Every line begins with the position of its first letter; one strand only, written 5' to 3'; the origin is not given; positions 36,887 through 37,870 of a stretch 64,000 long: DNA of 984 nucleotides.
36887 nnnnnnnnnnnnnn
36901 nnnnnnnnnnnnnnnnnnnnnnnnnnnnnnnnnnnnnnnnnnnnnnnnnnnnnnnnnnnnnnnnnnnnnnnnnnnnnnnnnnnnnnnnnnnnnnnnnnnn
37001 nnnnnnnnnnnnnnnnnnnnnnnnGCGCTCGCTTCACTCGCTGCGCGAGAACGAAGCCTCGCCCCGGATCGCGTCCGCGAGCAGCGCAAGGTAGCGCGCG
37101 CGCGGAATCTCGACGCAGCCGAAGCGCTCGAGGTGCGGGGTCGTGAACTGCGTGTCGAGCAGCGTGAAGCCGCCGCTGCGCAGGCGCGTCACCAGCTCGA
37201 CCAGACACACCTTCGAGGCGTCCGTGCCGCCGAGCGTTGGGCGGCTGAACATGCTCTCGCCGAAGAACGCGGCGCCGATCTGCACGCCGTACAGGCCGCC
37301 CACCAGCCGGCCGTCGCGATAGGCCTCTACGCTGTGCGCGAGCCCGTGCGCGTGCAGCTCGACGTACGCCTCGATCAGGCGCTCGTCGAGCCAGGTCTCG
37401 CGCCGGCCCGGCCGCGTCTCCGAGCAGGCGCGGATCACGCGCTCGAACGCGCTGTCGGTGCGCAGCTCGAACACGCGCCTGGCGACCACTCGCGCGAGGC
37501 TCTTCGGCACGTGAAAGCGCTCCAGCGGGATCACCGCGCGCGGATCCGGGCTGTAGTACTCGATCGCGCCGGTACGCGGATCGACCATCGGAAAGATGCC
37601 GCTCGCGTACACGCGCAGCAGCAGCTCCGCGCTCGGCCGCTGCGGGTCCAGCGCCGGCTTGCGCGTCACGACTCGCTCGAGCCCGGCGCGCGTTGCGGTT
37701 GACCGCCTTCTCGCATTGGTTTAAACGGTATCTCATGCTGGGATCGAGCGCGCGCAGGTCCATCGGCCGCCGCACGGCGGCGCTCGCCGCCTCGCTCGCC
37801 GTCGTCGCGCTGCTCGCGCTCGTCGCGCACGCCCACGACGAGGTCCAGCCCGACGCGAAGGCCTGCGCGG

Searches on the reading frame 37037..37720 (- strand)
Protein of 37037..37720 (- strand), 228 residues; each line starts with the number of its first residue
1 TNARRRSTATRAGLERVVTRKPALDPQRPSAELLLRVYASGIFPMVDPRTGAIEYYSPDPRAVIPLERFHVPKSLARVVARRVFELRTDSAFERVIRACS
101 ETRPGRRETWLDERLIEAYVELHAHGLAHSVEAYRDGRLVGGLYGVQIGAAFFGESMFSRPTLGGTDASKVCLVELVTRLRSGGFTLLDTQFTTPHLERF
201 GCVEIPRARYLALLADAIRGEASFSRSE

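Call 75: search_protein_families(library=pfam, proteins=[window:37037-37720:-], max_evalue=0.00001)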
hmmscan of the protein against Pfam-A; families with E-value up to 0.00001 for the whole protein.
window:37037-37720:- (228 aa): 2 families
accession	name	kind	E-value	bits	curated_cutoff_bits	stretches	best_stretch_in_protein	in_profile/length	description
PF03588.20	Leu_Phe_trans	-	2.5e-63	213.1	22.7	1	32-206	2-171/171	Leucyl/phenylalanyl-tRNA protein transferase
PF13480.13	Acetyltransf_6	-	3.7e-07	30.8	22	1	83-189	22-133/143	Acetyltransferase (GNAT) domain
